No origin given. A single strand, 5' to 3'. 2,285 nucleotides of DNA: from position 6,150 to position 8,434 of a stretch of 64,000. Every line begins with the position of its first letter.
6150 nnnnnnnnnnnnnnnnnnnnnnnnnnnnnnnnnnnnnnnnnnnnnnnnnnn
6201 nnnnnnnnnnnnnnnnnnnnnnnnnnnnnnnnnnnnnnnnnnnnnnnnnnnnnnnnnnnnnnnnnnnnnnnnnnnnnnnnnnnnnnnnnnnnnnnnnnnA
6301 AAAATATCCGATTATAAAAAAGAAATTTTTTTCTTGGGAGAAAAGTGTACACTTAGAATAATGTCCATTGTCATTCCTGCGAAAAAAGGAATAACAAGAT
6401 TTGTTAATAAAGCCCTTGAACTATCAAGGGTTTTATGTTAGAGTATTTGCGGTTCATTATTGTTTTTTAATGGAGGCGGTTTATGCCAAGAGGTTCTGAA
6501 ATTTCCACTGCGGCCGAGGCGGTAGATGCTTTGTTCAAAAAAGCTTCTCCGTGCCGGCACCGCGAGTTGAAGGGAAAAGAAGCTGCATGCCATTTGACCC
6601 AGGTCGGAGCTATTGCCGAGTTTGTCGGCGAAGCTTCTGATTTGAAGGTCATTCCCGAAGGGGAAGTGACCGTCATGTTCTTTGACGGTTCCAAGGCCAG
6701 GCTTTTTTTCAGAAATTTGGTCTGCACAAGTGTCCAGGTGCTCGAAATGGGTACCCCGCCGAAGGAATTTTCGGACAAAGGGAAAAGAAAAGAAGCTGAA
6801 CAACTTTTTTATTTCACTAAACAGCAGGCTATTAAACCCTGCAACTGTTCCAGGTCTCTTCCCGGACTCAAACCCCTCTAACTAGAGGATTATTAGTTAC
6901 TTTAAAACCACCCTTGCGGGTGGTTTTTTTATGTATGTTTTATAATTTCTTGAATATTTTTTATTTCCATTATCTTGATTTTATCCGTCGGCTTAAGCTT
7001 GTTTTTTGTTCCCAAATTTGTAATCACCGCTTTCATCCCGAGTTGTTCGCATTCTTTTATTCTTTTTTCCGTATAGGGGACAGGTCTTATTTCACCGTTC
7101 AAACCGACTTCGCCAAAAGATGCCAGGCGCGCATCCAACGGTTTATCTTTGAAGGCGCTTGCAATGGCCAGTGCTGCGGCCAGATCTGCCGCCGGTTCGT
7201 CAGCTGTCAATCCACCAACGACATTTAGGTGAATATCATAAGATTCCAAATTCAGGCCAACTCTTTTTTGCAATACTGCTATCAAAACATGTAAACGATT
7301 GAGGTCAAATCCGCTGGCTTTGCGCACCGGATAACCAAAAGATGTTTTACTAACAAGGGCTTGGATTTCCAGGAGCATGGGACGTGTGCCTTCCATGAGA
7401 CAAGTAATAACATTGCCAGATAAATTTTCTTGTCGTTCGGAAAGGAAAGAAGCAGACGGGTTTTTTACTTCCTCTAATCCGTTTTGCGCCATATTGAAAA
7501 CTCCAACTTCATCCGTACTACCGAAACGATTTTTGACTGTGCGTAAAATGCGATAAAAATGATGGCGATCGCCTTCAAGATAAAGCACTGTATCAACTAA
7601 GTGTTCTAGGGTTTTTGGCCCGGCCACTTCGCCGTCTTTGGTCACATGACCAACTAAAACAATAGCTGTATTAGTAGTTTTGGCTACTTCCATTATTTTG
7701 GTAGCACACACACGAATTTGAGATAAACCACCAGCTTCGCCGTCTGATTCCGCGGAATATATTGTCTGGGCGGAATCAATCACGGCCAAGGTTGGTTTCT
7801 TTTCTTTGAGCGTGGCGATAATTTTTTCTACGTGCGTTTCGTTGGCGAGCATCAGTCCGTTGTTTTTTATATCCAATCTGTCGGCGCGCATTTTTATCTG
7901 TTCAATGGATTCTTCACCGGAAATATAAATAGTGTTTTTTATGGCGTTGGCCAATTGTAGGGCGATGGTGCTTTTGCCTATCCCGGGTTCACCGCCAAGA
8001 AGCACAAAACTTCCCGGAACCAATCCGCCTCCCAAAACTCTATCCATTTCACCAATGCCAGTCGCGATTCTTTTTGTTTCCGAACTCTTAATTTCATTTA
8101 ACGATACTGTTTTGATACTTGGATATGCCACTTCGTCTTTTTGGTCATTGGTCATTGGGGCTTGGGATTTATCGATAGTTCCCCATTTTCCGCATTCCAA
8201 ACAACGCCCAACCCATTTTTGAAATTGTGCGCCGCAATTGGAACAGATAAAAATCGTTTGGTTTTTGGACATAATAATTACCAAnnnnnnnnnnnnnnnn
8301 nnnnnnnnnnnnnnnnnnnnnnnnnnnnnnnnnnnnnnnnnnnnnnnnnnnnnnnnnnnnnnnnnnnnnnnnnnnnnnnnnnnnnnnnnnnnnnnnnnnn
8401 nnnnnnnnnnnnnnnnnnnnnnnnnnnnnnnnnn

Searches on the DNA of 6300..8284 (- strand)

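Call 5: search_rna_families(source=window, start=6300, end=7000, threshold=evalue, max_evalue=10, show_alignments=2)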
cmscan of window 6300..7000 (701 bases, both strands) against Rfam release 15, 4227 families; matches with E-value up to 10: 13.
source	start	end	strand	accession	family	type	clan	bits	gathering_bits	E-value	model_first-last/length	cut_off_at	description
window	6895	6955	-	RF02059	STnc50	Gene; sRNA;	-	27.8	55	0.018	1-84/84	no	Salmonella enterica sRNA STnc40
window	6885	6933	+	RF01859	Phe_leader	Cis-reg; leader;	-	23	55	0.23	1-125/125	no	Phenylalanine leader peptide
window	6378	6469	+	RF01770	rimP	Cis-reg; leader;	-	22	47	0.45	1-102/102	no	Gammaprotebacteria rimP leader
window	6874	6963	+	RF01770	rimP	Cis-reg; leader;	-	20.3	47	1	1-102/102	no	Gammaprotebacteria rimP leader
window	6905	6944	-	RF02084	STnc130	Gene; sRNA;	-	19.7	55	2.5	89-126/135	no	Enterobacteria sRNA STnc130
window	6886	6932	+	RF00106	RNAI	Gene; antisense;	-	19.3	47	0.45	1-102/102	no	RNAI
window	6904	6926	-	RF00106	RNAI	Gene; antisense;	-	16.9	47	1.6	75-97/102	no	RNAI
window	6870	6932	-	RF02589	Spy779816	Gene; sRNA;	-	16.7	67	7.6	1-88/88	no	S. pyogenes small RNA 779816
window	6407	6450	+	RF04343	Plastid-psbA-2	Cis-reg;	CL00153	16.4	55.8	4.2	1-60/60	no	Plastid-psbA-2 3UTR RNA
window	6353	6439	+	RF00514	His_leader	Cis-reg; leader;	-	15.8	49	6.1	1-126/126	no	Histidine operon leader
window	6750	6865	+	RF01965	RMST_4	Gene; lncRNA;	-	15.3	40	3.7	1-108/108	no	Rhabdomyosarcoma 2 associated transcript conserved region 4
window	6336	6433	-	RF00378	Qrr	Gene; sRNA;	-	14.8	50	7.9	1-108/108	no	Qrr RNA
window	6804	6924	+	RF01956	NEAT1_2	Gene; lncRNA;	-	11.9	60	7.1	1-116/116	no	Nuclear enriched abundant transcript 1 conserved region 2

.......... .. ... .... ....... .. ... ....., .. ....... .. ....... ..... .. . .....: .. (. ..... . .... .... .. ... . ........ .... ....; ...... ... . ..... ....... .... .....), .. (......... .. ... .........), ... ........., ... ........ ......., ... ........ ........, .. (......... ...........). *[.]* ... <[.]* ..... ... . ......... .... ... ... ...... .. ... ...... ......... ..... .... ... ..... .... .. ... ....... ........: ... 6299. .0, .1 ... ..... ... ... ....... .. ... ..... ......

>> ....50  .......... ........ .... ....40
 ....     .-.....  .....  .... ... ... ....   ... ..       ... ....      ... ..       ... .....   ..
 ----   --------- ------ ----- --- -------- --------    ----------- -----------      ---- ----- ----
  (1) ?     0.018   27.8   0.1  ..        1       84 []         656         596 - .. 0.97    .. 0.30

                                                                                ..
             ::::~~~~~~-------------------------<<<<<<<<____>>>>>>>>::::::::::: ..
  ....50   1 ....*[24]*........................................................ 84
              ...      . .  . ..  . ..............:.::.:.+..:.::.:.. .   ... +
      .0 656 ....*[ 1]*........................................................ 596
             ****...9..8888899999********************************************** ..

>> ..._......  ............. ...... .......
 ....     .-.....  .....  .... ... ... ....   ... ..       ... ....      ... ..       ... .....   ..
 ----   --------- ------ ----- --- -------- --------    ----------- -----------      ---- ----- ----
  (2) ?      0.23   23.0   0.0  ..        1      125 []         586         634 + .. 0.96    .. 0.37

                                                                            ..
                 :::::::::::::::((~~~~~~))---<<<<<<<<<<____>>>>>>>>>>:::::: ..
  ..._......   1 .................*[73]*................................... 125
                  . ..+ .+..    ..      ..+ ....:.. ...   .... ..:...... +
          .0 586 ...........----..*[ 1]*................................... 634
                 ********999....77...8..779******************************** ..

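Call 66: search_rna_families(sources=[L017, L018, L014, L016, L019], threshold=gathering)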
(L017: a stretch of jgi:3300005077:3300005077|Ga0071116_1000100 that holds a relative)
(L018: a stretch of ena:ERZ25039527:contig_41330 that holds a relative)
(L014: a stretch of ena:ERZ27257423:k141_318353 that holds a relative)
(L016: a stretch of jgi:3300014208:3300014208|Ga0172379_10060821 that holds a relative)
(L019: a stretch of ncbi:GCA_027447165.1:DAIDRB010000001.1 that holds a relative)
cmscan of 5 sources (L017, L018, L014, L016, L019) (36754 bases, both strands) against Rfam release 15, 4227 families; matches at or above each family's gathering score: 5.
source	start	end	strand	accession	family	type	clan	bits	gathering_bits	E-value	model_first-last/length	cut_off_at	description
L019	7986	8059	-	RF00005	tRNA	Gene; tRNA;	CL00001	72.4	29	3.9e-14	1-71/71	no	tRNA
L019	7343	7414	+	RF00005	tRNA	Gene; tRNA;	CL00001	62.2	29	2.5e-11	1-71/71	no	tRNA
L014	7866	7938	+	RF00005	tRNA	Gene; tRNA;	CL00001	60.7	29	6.7e-11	1-71/71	no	tRNA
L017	7809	7880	-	RF00005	tRNA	Gene; tRNA;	CL00001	58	29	3.6e-10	1-71/71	no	tRNA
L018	7667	7738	-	RF00005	tRNA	Gene; tRNA;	CL00001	58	29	3.6e-10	1-71/71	no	tRNA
